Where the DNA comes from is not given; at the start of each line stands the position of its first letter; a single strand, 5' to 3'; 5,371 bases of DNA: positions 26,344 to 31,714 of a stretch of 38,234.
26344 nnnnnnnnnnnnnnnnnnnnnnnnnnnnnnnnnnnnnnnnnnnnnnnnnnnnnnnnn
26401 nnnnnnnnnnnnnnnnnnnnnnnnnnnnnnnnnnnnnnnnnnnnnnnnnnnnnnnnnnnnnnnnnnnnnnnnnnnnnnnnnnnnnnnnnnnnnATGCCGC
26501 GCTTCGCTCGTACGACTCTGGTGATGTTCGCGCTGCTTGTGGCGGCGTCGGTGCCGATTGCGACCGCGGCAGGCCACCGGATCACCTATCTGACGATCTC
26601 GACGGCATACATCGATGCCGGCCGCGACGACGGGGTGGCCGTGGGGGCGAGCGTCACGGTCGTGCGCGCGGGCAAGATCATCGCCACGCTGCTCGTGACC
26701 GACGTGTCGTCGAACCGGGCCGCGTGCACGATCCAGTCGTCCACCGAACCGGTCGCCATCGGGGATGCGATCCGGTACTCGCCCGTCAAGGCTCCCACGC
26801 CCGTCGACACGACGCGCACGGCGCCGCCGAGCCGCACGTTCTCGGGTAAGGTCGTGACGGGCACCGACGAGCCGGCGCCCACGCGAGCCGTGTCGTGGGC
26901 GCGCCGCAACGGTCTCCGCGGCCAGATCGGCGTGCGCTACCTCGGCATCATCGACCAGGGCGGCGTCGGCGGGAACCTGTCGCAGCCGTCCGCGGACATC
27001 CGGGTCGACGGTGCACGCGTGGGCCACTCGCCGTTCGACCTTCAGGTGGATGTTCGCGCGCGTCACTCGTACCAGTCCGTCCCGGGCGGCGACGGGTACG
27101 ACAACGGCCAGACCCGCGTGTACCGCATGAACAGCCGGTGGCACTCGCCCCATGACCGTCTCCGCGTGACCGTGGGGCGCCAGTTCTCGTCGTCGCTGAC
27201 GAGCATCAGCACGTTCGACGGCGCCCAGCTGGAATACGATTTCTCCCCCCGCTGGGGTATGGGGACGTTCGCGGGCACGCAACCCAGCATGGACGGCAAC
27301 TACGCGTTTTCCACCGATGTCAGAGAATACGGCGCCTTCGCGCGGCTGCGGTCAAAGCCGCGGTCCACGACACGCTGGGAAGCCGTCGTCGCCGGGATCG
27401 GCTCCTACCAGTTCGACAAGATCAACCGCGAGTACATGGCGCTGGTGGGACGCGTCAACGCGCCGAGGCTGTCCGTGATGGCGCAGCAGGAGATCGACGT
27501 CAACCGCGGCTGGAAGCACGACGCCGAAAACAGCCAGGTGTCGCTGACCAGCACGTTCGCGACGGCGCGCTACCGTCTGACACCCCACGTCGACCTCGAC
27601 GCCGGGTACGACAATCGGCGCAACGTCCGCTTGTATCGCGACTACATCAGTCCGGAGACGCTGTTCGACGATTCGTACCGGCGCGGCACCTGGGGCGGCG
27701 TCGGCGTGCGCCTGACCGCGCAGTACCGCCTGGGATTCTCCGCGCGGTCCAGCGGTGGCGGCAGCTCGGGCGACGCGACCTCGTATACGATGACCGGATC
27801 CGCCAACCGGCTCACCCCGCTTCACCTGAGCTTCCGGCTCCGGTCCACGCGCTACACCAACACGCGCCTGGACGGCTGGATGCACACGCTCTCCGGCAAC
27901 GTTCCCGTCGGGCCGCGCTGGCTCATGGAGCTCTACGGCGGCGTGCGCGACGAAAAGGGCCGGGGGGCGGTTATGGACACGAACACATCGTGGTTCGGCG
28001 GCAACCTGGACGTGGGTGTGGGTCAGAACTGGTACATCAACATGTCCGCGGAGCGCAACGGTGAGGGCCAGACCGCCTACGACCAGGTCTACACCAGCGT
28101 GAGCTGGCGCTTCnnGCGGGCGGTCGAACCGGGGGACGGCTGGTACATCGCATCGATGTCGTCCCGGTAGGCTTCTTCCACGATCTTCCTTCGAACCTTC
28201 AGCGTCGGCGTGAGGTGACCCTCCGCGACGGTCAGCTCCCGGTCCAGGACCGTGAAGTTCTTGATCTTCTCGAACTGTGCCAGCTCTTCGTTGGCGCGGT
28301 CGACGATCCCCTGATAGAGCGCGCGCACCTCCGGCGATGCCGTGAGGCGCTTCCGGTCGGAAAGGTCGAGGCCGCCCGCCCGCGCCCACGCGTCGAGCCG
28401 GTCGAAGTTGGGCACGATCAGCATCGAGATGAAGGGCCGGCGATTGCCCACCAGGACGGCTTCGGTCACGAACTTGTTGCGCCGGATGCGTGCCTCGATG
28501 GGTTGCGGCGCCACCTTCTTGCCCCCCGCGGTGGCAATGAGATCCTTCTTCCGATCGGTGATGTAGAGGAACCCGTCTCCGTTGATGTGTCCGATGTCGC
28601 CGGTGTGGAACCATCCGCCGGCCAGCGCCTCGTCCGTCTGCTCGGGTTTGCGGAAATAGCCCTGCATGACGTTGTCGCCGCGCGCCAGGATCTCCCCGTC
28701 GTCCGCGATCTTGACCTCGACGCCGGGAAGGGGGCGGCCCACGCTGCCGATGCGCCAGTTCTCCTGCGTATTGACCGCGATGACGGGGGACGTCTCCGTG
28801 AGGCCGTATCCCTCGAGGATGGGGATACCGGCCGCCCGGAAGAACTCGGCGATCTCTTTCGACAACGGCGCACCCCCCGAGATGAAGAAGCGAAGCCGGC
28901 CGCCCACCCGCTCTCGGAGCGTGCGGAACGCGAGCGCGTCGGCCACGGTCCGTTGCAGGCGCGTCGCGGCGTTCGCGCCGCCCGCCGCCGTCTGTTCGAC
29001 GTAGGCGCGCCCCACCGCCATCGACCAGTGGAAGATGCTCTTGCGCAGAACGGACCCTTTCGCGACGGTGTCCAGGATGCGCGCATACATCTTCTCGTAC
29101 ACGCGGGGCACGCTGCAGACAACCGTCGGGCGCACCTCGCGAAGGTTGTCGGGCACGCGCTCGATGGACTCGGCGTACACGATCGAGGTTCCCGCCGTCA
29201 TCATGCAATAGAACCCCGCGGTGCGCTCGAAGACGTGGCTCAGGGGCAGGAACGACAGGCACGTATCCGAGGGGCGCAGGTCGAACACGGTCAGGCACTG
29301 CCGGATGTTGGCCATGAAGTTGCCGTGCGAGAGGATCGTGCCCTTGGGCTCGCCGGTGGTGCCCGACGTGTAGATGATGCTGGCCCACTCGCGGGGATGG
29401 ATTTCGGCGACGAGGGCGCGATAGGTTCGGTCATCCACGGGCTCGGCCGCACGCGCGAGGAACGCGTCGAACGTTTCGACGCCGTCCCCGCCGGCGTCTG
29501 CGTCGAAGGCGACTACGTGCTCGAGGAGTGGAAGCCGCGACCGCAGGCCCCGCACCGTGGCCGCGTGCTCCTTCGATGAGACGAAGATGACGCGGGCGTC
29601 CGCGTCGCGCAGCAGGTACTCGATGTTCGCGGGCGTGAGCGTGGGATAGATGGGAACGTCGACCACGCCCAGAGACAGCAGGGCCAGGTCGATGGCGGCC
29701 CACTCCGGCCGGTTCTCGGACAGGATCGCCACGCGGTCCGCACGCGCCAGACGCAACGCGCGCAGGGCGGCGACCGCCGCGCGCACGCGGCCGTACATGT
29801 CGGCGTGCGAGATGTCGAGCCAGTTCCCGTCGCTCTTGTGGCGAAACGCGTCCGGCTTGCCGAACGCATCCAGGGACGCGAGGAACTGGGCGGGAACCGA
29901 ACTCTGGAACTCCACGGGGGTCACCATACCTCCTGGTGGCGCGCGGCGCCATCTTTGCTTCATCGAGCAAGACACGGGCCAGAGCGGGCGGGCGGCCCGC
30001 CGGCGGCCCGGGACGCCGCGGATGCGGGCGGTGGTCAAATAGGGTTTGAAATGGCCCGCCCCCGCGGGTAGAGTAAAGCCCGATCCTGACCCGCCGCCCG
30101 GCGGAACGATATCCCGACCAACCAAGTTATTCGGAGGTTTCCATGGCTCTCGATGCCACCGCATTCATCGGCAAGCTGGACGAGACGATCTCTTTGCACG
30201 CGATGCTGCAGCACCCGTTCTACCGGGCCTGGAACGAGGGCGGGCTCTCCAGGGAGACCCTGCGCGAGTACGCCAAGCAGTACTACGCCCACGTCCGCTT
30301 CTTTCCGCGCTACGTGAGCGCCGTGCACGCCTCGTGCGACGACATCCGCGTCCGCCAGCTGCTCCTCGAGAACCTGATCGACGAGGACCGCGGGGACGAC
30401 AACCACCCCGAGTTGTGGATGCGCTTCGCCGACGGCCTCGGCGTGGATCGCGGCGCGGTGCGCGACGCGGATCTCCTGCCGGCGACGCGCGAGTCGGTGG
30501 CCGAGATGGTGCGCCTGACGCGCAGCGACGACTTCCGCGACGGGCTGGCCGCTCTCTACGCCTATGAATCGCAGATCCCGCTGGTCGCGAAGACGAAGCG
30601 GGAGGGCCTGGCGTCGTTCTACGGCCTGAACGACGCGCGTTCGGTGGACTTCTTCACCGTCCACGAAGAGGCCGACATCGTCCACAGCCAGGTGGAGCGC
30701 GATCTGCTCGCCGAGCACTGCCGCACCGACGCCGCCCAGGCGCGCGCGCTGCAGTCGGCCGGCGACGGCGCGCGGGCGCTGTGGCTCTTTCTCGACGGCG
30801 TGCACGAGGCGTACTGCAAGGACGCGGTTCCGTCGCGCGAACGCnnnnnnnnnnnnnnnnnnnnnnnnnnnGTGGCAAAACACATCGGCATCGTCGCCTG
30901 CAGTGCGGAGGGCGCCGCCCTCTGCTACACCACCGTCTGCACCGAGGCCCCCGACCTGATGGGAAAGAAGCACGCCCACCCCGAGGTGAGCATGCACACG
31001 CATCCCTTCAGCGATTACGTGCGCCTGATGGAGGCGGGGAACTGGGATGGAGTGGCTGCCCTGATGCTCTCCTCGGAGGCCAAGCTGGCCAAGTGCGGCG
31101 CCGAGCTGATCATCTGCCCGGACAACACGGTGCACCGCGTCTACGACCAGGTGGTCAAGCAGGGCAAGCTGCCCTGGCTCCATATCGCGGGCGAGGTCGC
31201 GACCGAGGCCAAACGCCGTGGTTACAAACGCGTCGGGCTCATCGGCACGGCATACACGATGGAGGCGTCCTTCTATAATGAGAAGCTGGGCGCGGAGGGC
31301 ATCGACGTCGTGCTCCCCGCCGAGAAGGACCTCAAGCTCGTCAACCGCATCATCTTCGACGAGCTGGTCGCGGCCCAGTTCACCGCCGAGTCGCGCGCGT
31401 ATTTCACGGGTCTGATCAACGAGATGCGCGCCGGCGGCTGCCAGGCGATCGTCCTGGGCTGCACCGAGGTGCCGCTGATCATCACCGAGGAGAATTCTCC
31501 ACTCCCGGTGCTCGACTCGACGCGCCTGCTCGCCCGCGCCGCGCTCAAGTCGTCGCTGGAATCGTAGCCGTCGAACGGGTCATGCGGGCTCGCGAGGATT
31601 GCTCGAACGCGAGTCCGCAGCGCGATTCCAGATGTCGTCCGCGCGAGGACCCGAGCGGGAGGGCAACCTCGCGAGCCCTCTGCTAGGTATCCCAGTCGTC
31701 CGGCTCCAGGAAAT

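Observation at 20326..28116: Candidate non-canonical transmembrane and extracellular electron conduit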

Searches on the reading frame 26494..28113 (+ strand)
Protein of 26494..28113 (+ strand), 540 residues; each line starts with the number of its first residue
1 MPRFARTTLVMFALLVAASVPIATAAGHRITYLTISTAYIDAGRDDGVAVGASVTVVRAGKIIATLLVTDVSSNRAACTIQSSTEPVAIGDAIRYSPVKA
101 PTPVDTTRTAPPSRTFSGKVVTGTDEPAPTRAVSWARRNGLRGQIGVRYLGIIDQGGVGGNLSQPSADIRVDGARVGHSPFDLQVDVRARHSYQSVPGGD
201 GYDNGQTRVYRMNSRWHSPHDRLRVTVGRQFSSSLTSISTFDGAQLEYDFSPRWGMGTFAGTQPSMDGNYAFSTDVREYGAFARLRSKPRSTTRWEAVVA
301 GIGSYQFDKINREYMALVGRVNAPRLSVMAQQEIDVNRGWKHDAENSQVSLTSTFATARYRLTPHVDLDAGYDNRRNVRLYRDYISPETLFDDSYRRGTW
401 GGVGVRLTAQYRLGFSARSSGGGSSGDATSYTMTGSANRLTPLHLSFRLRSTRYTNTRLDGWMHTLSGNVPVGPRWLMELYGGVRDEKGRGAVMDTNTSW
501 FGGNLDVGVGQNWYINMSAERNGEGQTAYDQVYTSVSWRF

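Call 3: search_protein_families(library=pfam, proteins=[window:26494-28113:+], max_evalue=0.1)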
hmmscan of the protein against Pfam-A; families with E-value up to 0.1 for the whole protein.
window:26494-28113:+ (540 aa): 1 family
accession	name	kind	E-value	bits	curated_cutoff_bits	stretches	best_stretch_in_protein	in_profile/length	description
PF02462.21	Opacity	-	0.011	16.3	21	0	341-377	69-105/126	Opacity family porin protein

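Call 4: search_protein_families(library=ncbifam, proteins=[window:26494-28113:+], max_evalue=0.1)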
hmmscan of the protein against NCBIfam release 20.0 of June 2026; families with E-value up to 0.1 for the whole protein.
window:26494-28113:+ (540 aa): 0 families

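Call 16: find_homologous_proteins(query=window:26494-28113:+)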
Query window:26494-28113:+ (540 aa): 326 proteins with E <= 0.001 among 8000 candidates; the best 120 are listed.
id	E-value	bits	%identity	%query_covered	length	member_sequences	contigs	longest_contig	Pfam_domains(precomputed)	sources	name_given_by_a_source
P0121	9.2e-235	799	68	96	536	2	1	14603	-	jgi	jgi:hypothetical protein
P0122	1.2e-218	746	63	96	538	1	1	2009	-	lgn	-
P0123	4.2e-205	701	61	96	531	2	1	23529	-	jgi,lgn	jgi:hypothetical protein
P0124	4.8e-205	701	61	98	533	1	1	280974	-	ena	-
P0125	6.3e-203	694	59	99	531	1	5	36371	-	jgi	jgi:hypothetical protein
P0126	1.9e-201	689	59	99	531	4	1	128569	-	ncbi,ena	-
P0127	5.3e-200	684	59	99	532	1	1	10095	-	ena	-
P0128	4.6e-196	671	58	96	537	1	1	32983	-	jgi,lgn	jgi:hypothetical protein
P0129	3.9e-195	668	57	100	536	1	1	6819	-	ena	-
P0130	1.2e-194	666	57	100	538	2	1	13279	-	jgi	jgi:hypothetical protein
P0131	1.9e-190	653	56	99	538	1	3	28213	-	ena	-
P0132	2.3e-190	652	59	96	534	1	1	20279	-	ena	-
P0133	4.8e-189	648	56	100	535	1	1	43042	-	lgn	-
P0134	1.6e-188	646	58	96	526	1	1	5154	-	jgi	jgi:hypothetical protein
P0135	5.4e-187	641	58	98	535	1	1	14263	-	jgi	jgi:hypothetical protein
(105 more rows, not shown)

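Call 32: predict_structure(alignment_id=A2)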
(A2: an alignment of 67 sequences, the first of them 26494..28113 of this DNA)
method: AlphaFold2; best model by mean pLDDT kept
length: 540 residues; sequences in the alignment: 67
mean_pLDDT: 86.6   pTM: 0.69
mean pLDDT of the five models: 86.6, 86.6, 84.7, 84.4, 84.4
residues with pLDDT >= 90: 351; 70-90: 118; 50-70: 29; < 50: 42
segments of 3 or more residues with pLDDT < 50: 19-24, 104-106, 108-126, 384-394
pLDDT, mean of each block of 10 residues (from residue 1): 71 65 64 87 91 93 93 88 92 88 49 44 51 88 95 89 96 96 95 91 91 96 96 74 96 97 83 91 95 96 93 95 97 92 90 94 98 73 42 69 97 97 86 97 95 96 96 90 94 92 87 88 86 93
secondary structure, 60 per line:
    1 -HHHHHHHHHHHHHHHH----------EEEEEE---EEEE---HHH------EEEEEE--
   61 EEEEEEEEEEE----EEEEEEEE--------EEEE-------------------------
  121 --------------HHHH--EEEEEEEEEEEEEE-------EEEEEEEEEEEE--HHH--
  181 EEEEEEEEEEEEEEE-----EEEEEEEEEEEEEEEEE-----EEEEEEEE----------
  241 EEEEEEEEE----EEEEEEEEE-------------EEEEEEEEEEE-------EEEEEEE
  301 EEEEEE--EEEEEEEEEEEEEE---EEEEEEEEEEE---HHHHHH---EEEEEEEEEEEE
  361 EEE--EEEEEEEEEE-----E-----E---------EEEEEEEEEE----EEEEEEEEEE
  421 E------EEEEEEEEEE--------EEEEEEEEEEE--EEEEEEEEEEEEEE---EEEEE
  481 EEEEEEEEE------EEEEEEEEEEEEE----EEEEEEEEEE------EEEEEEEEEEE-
elements in order: H2-17 E28-33 E37-40 E53-58 E61-71 E76-83 E92-95 H135-138 E141-154 E162-173 E181-195 E201-217 E223-230 E241-249 E254-262 E276-286 E294-306 E309-322 E326-336 H340-345 E349-363 E366-375 E397-406 E411-421 E428-437 E446-456 E459-472 E476-489 E496-508 E513-522 E529-539

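Call 37: fold_search(model_id=the predicted structure, library=pdb)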
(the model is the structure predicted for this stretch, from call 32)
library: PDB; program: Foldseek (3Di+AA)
matches with E <= 10: 948; with E <= 0.001: 323
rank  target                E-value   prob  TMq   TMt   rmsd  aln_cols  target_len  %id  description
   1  2vqi_B                1.1e-11  1.00  0.42  0.46  10.8       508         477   12  Structure of the P pilus usher (PapC) translocation pore (released 2008-05-27)
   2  7lhg_C                2.6e-10  1.00  0.40  0.29  14.9       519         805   13  Cryo-EM structure of E. coli P pilus tip assembly intermediate PapC-PapD-PapK-PapG in the first conformation (released 2021-08-11)
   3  9fw9_D                2.6e-10  1.00  0.36  0.30  16.2       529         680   11  Cryo-EM structure of the type 1 pilus assembly platform as part of the FimA-bound chaperone-usher pilus complex (FimDH (released 2025-06-04)
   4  3ohn_A                2.9e-10  1.00  0.40  0.45  11.9       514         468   10  Crystal structure of the FimD translocation domain (released 2011-06-01)
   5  2vqi_A                4.8e-10  1.00  0.41  0.46  12.2       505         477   12  Structure of the P pilus usher (PapC) translocation pore (released 2008-05-27)
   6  3fip_A                1.1e-09  1.00  0.38  0.44  13.6       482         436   12  Crystal structure of Usher PapC translocation pore (released 2009-09-08)
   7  9fy9_D                1.8e-09  1.00  0.32  0.27  18.1       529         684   10  Cryo-EM structure of the type 1 chaperone-usher pilus FimD-tip complex (FimDHGFC) - Conformer 1 (released 2025-06-04)
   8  9fx8_D                2.2e-09  1.00  0.34  0.29  16.3       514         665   12  Cryo-EM structure of the FimI-bound type 1 pilus assembly platform complex - Local refinement (released 2025-06-04)
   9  7lhh_C                5.2e-09  1.00  0.39  0.28  15.4       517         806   13  Cryo-EM structure of E. coli P pilus tip assembly intermediate PapC-PapD-PapK-PapG in the second conformation (released 2021-08-11)
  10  3rfz_E                8.0e-09  1.00  0.37  0.27  17.2       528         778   11  Crystal structure of the FimD usher bound to its cognate FimC:FimH substrate (released 2011-06-01)
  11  9bog_D                1.5e-08  1.00  0.30  0.22  19.1       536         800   11  Structural basis for adhesin secretion by the outer-membrane usher in type 1 pili (released 2024-10-09)
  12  6cd2_C                2.0e-08  1.00  0.43  0.33  12.7       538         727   12  Crystal structure of the PapC usher bound to the chaperone-adhesin PapD-PapG (released 2018-10-03)
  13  3rbh_D                2.4e-08  1.00  0.32  0.40  13.8       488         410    9  Structure of alginate export protein AlgE from Pseudomonas aeruginosa (released 2011-07-27)
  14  9fxs_D                2.9e-08  1.00  0.38  0.33  16.2       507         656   12  Cryo-EM structure of the type 1 pilus complex including pilus rod and FimI-bound assembly platform after incorporation (released 2025-06-04)
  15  5ldt_A                3.5e-08  1.00  0.30  0.37  12.3       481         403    8  Crystal Structures of MOMP from Campylobacter jejuni (released 2016-10-26)
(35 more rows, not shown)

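Call 87: search_solved_structures(query=A2, max_evalue=1)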
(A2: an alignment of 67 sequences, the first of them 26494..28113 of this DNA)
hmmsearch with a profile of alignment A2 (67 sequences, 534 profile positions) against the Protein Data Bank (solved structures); distinct sequences matched with E-value up to 1: 6.
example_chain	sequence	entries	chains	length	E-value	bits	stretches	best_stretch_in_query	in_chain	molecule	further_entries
5f6b_A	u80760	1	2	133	0.34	12.6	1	448-505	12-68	Retinol-binding protein 2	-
5f7g_A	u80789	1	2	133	0.5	12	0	449-505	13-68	Retinol-binding protein 2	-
9d8o_B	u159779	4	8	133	0.61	11.7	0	449-505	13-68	Retinol-binding protein 2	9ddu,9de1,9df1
9psx_A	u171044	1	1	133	0.82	11.3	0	448-505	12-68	Retinol-binding protein 2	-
5ffh_A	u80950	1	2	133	0.88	11.2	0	448-505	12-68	Retinol-binding protein 2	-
8vzz_A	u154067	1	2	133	0.98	11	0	448-505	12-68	Retinol-binding protein 2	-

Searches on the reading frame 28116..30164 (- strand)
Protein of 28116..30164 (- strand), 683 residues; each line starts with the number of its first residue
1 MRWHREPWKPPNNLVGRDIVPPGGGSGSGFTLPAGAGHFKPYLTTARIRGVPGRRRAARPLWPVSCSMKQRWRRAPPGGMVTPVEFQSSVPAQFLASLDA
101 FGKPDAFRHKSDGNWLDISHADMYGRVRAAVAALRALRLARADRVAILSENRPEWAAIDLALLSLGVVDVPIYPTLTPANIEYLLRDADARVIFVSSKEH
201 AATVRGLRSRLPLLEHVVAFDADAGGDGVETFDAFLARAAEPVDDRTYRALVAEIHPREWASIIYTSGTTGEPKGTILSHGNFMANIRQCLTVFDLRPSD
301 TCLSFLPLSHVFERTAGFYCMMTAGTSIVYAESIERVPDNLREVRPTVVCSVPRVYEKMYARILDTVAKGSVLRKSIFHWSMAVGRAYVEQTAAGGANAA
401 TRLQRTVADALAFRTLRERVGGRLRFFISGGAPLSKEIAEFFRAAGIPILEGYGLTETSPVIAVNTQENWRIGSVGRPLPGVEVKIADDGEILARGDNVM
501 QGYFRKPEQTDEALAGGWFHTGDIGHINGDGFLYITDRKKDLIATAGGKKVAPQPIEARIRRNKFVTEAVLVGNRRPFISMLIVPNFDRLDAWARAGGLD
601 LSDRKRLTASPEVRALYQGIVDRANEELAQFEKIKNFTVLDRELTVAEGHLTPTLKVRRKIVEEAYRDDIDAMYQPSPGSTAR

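Call 25: search_protein_families(library=pfam, proteins=[window:28116-30164:-], max_evalue=0.00001)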
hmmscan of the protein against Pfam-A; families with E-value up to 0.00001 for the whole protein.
window:28116-30164:- (683 aa): 2 families
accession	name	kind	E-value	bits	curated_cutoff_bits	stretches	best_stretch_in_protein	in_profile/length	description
PF00501.34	AMP-binding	-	2.4e-81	273.9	29.9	1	113-504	17-384/384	AMP-binding enzyme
PF23562.2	AMP-binding_C_3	-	3e-15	57.1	20.8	1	541-675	2-121/124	AMP-binding enzyme C-terminal domain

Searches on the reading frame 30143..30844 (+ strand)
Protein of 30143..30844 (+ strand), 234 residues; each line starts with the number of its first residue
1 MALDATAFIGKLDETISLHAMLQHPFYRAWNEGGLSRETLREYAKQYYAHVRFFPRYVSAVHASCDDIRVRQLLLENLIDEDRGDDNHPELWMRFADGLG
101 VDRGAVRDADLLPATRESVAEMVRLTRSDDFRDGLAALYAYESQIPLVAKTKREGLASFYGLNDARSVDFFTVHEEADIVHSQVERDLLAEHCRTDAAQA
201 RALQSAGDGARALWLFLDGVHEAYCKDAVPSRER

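Call 25: search_protein_families(library=pfam, proteins=[window:30143-30844:+], max_evalue=0.00001)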
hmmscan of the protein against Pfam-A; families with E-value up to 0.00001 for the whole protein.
window:30143-30844:+ (234 aa): 2 families
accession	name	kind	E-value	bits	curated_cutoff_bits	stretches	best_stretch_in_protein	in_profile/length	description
PF14518.11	Haem_oxygenas_2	-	1.8e-30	106.5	28.9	1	41-211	1-174/177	Iron-containing redox enzyme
PF03070.21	TENA_THI-4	-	4.5e-25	89.1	22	1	22-156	12-143/210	TENA/THI-4/PQQC family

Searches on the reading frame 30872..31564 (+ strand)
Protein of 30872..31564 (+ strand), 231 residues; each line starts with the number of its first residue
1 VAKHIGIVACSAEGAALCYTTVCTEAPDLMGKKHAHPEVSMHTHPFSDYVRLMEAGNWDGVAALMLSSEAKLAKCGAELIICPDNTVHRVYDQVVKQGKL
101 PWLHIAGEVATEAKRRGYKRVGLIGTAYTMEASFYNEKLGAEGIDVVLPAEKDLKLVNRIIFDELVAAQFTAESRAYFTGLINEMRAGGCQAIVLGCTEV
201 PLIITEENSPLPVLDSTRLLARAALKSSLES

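Call 25: search_protein_families(library=pfam, proteins=[window:30872-31564:+], max_evalue=0.00001)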
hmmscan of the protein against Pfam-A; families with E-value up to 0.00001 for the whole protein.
window:30872-31564:+ (231 aa): 1 family
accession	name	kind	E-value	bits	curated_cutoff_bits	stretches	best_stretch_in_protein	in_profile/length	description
PF01177.27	Asp_Glu_race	-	7.4e-30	104.7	31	1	24-224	18-211/211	Asp/Glu/Hydantoin racemase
